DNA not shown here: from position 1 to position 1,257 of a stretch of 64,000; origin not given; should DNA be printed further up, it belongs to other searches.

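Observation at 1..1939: SipW-type signal peptidase fused to an ~8-TM domain, next to a TasA-like gene, with candidate substrates dispersed across the window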

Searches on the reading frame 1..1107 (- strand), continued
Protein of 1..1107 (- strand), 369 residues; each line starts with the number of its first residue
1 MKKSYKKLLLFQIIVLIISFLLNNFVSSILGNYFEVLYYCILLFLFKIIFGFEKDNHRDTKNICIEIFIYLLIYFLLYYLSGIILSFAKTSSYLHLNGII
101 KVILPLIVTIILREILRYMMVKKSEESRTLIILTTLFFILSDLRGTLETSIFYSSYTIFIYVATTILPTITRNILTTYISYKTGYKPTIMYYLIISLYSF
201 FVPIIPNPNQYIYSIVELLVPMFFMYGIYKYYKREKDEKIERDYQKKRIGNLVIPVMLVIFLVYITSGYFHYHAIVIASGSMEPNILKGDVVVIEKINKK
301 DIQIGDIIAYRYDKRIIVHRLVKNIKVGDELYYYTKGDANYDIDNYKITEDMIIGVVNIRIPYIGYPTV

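Call 40: fold_search(model_id=the predicted structure, library=pdb)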
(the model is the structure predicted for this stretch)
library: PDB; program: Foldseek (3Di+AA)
matches with E <= 10: 350; with E <= 0.001: 5
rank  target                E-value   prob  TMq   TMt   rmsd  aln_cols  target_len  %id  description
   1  7p2p_A                1.0e-04  1.00  0.25  0.57   6.6       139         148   27  Human Signal Peptidase Complex Paralog A (SPC-A) (released 2021-10-06)
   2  7p2q_A                2.0e-04  1.00  0.25  0.57   6.8       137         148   23  Human Signal Peptidase Complex Paralog C (SPC-C) (released 2021-10-06)
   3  4n31_A                3.2e-04  1.00  0.23  0.57   6.5       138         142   14  Structure and activity of Streptococcus pyogenes SipA: a signal peptidase homologue essential for pilus polymerisation (released 2014-08-20)
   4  6a2t                  3.4e-04  1.00  0.20  0.65   3.4        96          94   22  Mycobacterium tuberculosis LexA C-domain K197A (released 2019-01-23)
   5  4n31_B                6.0e-04  1.00  0.22  0.58   4.1       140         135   16  Structure and activity of Streptococcus pyogenes SipA: a signal peptidase homologue essential for pilus polymerisation (released 2014-08-20)
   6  4wvi_A                1.1e-03  0.99  0.22  0.17  20.9       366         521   10  Crystal structure of the Type-I signal peptidase from Staphylococcus aureus (SpsB) in complex with a substrate peptide (released 2015-09-23)
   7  4wvj_A                1.3e-03  1.00  0.21  0.16   8.6       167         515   16  Crystal structure of the Type-I signal peptidase from Staphylococcus aureus (SpsB) in complex with an inhibitor peptid (released 2015-09-23)
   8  6a2s_A                1.5e-03  1.00  0.19  0.59   3.9        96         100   23  Mycobacterium tuberculosis LexA C-domain S160A (released 2019-01-23)
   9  4wvh_A                1.9e-03  1.00  0.21  0.15   8.6       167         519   16  Crystal structure of the Type-I signal peptidase from Staphylococcus aureus (SpsB) in complex with a substrate peptide (released 2015-09-23)
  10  6a2r_A                3.2e-03  1.00  0.20  0.64   4.4       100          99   23  Mycobacterium tuberculosis LexA C-domain II (released 2019-01-23)
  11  4wvg_A                3.7e-03  1.00  0.21  0.15   7.8       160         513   14  Crystal structure of the Type-I signal peptidase from Staphylococcus aureus (SpsB). (released 2015-09-23)
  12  3k2z_A                5.4e-03  1.00  0.20  0.35   3.9        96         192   21  Crystal structure of a LexA protein from Thermotoga maritima (released 2010-10-06)
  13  6a2q                  6.0e-03  1.00  0.19  0.61   4.5       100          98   23  Mycobacterium tuberculosis LexA C-domain I (released 2019-01-23)
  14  1jhe_A                6.6e-03  1.00  0.19  0.49   3.6        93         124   20  LEXA L89P Q92W E152A K156A MUTANT (released 2001-09-19)
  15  3jso_B                7.4e-03  1.00  0.20  0.36   3.7        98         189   18  Classic Protein With a New Twist: crystal structure of a LexA repressor DNA complex (released 2010-08-18)
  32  4cad_I                1.1e-01  0.94  0.37  0.49   7.3       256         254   16  Mechanism of farnesylated CAAX protein processing by the integral membrane protease Rce1 (released 2013-11-27)
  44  4cad_L                3.1e-01  0.82  0.37  0.50   7.1       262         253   17  Mechanism of farnesylated CAAX protein processing by the integral membrane protease Rce1 (released 2013-11-27)
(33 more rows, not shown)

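Call 64: find_encoding_contigs(protein=P0080, flank=10000, max_places=1)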
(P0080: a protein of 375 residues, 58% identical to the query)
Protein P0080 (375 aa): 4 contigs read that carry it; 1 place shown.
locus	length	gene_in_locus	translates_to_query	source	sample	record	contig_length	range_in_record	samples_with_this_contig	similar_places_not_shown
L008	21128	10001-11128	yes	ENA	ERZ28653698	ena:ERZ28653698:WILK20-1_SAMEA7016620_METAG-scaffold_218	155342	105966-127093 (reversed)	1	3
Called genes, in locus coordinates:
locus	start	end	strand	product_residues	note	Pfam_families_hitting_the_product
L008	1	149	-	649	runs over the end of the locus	-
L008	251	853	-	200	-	PF00163:Ribosomal_S4, PF01479:S4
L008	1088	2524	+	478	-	PF00587:tRNA-synt_2b, PF03129:HGTP_anticodon, PF09180:ProRS-C_1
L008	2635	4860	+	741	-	PF09479:Flg_new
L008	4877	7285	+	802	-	PF01055:Glyco_hydro_31_2nd, PF21365:Glyco_hydro_31_3rd, PF17137:DUF5110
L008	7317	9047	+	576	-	-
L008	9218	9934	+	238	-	-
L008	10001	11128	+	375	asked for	-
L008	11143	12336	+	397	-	PF17231:DUF5305 (weak)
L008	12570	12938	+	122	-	-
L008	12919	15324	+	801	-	PF00133:tRNA-synt_1, PF01406:tRNA-synt_1e (faint), PF09334:tRNA-synt_1g, PF13603:tRNA-synt_1_2, PF00133:tRNA-synt_1, PF09334:tRNA-synt_1g (weak), PF08264:Anticodon_1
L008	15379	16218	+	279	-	PF18936:DUF5684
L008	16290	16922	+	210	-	PF02223:Thymidylate_kin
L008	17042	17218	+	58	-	PF10957:Spore_Cse60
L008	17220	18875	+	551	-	PF01943:Polysacc_synt, PF03023:MurJ (weak), PF01554:MatE (weak)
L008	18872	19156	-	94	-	-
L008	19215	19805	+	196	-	PF02390:Methyltransf_4, PF13847:Methyltransf_31 (weak), PF13649:Methyltransf_25 (weak)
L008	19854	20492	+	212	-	-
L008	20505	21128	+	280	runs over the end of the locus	-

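Call 65: find_encoding_contigs(protein=P0029, flank=10000, max_places=1)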
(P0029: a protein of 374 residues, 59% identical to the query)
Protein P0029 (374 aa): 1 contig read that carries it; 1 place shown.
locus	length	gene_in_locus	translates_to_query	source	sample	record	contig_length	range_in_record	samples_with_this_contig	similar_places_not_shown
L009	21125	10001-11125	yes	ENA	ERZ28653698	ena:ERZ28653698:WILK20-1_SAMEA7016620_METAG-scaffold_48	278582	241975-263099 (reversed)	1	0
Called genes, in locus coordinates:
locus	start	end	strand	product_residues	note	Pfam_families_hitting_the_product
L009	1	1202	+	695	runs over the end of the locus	PF03717:PBP_dimer, PF00905:Transpeptidase, PF03793:PASTA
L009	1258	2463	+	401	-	-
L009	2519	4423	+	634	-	PF03717:PBP_dimer, PF00905:Transpeptidase, PF03793:PASTA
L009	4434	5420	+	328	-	PF10555:MraY_sig1 (weak), PF00953:Glycos_transf_4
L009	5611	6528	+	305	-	PF01098:FTSW_RODA_SPOVE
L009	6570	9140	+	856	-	PF03382:DUF285, PF09479:Flg_new (weak)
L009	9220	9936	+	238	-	-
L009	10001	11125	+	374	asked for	-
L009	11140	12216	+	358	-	PF17231:DUF5305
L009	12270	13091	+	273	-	PF11899:DUF3419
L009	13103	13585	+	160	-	-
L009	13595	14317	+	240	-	PF02463:SMC_N (faint), PF00005:ABC_tran, PF13304:AAA_21 (weak)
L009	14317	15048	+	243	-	PF01061:ABC2_membrane, PF12698:ABC2_membrane_3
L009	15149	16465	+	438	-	-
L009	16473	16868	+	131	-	PF02536:mTERF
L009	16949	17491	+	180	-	-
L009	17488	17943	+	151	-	PF20251:Big_14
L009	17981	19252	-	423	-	PF02388:FemAB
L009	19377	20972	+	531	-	PF01554:MatE (weak), PF01943:Polysacc_synt, PF03023:MurJ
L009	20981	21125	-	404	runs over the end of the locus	PF02388:FemAB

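Call 66: find_encoding_contigs(protein=P0111, flank=10000, max_places=1)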
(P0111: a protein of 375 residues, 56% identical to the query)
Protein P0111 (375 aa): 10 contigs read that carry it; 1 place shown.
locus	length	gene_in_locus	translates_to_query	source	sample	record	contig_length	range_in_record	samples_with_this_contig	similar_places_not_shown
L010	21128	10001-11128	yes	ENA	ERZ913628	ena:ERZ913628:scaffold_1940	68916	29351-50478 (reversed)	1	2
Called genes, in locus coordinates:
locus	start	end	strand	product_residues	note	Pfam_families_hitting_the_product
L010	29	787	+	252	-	PF06541:ABC_trans_CmpB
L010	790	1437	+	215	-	PF00849:PseudoU_synth_2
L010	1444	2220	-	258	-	PF02535:Zip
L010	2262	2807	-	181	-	-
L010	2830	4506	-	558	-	PF00753:Lactamase_B, PF23023:Anti-Pycsar_Apyc1 (weak), PF12706:Lactamase_B_2 (weak), PF22505:RNase_J_b_CASP, PF07521:RMMBL, PF17770:RNase_J_C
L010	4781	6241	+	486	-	-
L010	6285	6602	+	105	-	PF01740:STAS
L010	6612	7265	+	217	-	PF04542:Sigma70_r2, PF04539:Sigma70_r3 (faint), PF08281:Sigma70_r4_2 (weak), PF04545:Sigma70_r4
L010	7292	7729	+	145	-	PF03862:SpoVAC_SpoVAEB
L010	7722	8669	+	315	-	PF07451:SpoVAD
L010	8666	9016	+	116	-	PF03862:SpoVAC_SpoVAEB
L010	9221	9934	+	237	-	-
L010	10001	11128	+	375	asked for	-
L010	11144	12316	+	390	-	PF17231:DUF5305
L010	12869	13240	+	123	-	-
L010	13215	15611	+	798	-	PF00133:tRNA-synt_1, PF09334:tRNA-synt_1g, PF13603:tRNA-synt_1_2, PF00133:tRNA-synt_1, PF08264:Anticodon_1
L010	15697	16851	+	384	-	PF18936:DUF5684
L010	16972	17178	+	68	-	-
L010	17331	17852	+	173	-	-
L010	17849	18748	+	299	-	-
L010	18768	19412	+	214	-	PF00005:ABC_tran, PF13304:AAA_21 (faint)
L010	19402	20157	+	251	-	-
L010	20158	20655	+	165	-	-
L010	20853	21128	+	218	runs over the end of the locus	PF02223:Thymidylate_kin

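Call 70: search_protein_families(library=ncbifam, proteins=[L003:2741-3391:+], max_evalue=10)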
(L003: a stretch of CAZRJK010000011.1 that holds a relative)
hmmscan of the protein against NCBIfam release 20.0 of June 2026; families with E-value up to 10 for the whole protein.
L003:2741-3391:+ (216 aa): 0 families

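Call 72: search_protein_families(library=pfam, proteins=[L003:2741-3391:+], max_evalue=1)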
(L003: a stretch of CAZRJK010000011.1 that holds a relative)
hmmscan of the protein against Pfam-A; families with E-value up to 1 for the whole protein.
L003:2741-3391:+ (216 aa): 2 families
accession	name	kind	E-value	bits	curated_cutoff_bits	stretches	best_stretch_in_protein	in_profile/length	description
PF05486.17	SRP9-21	-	0.026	15.2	21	1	46-89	43-86/89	Signal recognition particle 9 kDa protein (SRP9)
PF13511.11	DUF4124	-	0.037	14.7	22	1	93-103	15-25/56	Domain of unknown function (DUF4124)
